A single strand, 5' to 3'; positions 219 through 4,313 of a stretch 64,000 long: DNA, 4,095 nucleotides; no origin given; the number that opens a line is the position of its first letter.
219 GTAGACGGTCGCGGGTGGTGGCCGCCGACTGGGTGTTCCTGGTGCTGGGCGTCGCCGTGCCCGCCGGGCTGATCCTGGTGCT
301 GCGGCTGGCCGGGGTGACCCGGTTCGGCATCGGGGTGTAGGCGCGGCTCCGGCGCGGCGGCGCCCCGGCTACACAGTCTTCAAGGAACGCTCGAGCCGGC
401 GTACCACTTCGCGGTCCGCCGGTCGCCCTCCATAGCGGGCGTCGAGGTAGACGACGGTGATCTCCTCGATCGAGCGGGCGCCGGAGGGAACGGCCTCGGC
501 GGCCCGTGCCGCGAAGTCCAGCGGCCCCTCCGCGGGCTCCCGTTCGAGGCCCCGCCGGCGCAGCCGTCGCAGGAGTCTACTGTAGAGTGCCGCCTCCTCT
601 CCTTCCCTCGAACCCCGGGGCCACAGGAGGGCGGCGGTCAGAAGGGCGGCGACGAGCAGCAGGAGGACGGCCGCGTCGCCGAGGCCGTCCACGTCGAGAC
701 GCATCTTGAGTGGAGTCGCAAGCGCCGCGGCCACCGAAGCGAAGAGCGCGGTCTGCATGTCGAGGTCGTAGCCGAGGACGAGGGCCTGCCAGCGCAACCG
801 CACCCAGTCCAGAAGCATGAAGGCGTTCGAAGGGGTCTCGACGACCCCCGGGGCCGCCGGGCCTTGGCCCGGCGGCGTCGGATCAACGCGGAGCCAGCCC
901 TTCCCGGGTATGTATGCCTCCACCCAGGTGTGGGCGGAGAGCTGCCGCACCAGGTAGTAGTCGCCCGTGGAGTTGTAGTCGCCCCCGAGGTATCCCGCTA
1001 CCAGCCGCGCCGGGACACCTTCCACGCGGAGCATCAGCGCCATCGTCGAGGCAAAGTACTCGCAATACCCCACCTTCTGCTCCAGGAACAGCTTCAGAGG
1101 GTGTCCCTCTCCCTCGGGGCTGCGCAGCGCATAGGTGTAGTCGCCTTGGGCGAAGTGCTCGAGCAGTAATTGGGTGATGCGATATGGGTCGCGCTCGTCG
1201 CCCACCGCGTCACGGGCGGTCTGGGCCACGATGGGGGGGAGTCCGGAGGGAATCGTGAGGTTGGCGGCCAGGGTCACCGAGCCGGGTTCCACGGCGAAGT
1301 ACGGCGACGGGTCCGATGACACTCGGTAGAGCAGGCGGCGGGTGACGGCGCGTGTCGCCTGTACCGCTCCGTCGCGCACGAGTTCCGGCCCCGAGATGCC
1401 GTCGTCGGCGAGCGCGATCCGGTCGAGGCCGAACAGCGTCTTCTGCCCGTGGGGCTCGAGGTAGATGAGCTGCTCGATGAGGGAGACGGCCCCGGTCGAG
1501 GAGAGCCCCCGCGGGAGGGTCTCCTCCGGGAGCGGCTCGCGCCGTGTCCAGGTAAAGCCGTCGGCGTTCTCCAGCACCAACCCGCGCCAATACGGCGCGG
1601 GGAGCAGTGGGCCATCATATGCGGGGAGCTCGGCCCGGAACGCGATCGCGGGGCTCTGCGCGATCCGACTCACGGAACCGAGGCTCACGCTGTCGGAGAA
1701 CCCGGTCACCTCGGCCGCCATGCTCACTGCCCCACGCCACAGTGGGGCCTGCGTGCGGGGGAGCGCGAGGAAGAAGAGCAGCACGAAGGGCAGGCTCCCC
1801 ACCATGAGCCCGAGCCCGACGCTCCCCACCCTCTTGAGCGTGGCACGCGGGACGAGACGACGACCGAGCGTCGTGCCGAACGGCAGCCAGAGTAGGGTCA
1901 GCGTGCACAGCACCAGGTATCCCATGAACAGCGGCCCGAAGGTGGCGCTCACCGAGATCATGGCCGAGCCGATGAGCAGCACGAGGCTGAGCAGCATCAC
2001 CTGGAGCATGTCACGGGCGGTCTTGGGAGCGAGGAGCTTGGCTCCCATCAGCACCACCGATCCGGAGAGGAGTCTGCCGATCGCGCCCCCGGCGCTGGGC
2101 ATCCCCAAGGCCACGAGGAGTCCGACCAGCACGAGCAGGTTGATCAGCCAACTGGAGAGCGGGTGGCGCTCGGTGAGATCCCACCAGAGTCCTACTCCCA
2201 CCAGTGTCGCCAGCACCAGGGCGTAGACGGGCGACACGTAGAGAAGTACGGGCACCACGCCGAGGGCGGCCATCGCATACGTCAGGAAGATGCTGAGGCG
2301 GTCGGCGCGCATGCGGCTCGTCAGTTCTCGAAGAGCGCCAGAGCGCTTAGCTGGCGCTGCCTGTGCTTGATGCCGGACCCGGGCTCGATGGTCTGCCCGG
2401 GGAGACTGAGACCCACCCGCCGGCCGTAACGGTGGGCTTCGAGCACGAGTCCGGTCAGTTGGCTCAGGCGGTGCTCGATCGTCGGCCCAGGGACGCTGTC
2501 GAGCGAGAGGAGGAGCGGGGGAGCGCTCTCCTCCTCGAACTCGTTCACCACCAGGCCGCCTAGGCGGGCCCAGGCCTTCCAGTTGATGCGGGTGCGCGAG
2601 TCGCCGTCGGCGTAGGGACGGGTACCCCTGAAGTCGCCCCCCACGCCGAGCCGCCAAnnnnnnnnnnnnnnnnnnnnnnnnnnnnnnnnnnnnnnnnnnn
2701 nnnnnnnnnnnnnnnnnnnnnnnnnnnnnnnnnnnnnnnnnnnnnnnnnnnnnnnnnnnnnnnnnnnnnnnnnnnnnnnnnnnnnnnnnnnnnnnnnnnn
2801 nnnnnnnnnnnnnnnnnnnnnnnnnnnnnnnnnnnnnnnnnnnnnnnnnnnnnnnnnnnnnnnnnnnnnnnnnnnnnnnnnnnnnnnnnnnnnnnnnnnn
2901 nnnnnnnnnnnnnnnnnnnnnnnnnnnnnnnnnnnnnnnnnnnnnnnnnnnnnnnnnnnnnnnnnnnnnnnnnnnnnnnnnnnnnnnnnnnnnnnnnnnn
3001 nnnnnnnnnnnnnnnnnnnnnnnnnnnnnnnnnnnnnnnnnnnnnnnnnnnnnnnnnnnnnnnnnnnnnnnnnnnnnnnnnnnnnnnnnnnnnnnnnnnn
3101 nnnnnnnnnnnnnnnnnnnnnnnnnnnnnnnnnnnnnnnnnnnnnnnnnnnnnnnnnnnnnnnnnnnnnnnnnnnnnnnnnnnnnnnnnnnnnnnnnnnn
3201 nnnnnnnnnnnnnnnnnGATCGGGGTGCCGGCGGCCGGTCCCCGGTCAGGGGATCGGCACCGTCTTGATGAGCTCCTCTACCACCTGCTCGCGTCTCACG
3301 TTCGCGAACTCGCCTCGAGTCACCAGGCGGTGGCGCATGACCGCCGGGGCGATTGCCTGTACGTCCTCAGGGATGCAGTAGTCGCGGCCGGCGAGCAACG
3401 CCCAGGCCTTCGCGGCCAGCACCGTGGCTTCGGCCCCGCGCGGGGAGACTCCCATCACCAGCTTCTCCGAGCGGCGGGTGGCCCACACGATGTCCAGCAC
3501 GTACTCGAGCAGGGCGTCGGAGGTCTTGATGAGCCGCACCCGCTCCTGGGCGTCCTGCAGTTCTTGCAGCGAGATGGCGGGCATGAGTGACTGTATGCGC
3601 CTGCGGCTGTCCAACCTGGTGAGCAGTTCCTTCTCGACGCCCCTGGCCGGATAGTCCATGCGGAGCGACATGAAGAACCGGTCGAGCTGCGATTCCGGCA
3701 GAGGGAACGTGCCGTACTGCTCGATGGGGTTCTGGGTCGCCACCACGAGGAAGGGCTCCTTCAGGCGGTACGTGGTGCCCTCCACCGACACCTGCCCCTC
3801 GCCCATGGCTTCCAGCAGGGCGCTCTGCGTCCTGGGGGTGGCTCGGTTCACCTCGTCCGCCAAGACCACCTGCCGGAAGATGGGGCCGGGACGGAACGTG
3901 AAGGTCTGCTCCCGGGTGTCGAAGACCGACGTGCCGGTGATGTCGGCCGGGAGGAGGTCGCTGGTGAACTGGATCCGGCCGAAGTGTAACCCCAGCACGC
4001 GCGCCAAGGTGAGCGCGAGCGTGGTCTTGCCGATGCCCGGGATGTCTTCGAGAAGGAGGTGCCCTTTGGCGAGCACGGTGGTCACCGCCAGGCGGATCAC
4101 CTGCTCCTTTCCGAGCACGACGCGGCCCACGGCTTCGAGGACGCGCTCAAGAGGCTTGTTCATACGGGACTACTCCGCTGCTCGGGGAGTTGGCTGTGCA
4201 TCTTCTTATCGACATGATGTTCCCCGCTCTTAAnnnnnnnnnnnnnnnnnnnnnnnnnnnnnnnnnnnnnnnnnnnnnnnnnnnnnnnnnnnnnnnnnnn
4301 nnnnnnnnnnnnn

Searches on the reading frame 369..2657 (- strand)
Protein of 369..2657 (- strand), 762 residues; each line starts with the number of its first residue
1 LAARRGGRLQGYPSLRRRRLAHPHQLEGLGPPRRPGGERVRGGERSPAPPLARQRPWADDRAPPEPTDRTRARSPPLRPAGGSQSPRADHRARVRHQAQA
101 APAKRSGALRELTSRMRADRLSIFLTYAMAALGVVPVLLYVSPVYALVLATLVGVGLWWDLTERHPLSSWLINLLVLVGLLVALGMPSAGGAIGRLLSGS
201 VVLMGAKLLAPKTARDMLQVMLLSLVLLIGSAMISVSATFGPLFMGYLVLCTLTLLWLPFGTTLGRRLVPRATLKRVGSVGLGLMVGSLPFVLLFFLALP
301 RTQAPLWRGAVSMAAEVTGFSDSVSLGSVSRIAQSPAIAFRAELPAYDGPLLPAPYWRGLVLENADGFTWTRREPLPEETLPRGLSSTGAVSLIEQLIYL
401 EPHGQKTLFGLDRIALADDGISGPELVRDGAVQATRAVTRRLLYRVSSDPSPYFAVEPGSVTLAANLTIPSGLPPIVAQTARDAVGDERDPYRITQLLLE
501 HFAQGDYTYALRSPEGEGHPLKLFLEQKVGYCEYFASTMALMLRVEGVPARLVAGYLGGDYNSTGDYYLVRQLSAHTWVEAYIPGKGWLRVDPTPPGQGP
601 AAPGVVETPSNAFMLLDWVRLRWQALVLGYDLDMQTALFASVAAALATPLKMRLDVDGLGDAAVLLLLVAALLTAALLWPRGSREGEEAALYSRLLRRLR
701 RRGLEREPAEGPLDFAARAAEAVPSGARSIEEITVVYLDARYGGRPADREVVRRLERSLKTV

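Call 15: search_protein_families(library=pfam, proteins=[window:369-2657:-], max_evalue=0.00001)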
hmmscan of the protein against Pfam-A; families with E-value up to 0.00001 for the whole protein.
window:369-2657:- (762 aa): 3 families
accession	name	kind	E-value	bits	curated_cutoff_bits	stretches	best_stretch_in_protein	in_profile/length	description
PF11992.13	TgpA_N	-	8.6e-51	173.3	30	1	125-453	1-331/333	TgpA N-terminal domain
PF01841.26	Transglut_core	-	2.5e-21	76.4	23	1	479-593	2-108/108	Transglutaminase-like superfamily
PF13559.11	DUF4129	-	1.3e-16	60.8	24.8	1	691-759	1-68/69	Domain of unknown function (DUF4129)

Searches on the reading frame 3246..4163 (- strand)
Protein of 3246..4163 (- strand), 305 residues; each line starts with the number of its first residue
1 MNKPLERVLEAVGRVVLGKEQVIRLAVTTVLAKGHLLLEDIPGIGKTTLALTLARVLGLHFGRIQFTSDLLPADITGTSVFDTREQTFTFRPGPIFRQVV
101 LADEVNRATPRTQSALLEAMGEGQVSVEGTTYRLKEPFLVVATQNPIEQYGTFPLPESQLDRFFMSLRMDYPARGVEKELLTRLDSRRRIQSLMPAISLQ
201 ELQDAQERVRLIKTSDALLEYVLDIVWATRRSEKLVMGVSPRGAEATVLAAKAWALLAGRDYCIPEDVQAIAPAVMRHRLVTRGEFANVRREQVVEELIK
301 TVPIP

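Call 15: search_protein_families(library=pfam, proteins=[window:3246-4163:-], max_evalue=0.00001)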
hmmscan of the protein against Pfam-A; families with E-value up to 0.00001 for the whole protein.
window:3246-4163:- (305 aa): 3 families
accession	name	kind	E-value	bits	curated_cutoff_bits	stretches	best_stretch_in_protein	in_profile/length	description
PF07726.17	AAA_3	-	1.5e-61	206.5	27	1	35-165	1-131/131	ATPase family associated with various cellular activities (AAA)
PF17863.7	AAA_lid_2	-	4.7e-21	74.8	22.7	1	228-297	2-73/74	AAA lid domain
PF07728.20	AAA_5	-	9e-12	45.6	22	1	36-163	2-139/139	AAA domain (dynein-related subfamily)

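Call 77: find_encoding_contigs(protein=window:3246-4163:-, flank=10000, max_places=3)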
Protein window:3246-4163:- (305 aa): 2 contigs read that carry it; 2 places shown.
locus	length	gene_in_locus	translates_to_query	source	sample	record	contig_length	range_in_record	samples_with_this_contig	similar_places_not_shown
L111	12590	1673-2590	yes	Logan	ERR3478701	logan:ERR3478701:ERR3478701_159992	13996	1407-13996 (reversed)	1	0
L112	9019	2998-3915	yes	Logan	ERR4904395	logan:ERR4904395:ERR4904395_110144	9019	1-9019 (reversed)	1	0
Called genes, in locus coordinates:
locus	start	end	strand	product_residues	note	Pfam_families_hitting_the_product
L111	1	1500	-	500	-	?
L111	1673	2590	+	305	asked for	PF00004:AAA (faint), PF07726:AAA_3, PF07728:AAA_5, PF17863:AAA_lid_2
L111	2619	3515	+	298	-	-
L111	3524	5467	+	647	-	PF11992:TgpA_N, PF01841:Transglut_core, PF13559:DUF4129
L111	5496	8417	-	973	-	PF00005:ABC_tran, PF02463:SMC_N (faint), PF13191:AAA_16 (faint), PF13304:AAA_21 (faint), PF13481:AAA_25 (faint), PF13555:AAA_29 (faint), PF00005:ABC_tran, PF02361:CbiQ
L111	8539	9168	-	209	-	PF09819:ABC_cobalt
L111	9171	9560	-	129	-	PF07615:Ykof, PF01910:Thiamine_BP (weak)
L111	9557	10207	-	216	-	PF04263:TPK_catalytic, PF04265:TPK_B1_binding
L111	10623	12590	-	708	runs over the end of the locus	PF03372:Exo_endo_phos, PF23226:Exo_endo_phos_PGAP2IP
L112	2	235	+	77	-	?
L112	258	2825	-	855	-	-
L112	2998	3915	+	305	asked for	PF00004:AAA (faint), PF07726:AAA_3, PF07728:AAA_5, PF17863:AAA_lid_2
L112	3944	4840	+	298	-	-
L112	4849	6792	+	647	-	PF11992:TgpA_N, PF01841:Transglut_core, PF13559:DUF4129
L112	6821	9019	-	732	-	?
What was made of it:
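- Tried and rejected: The extra DNA holds only an ABC-type (cobalt/ECF-like) transporter and thiamine-related genes (call 77).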
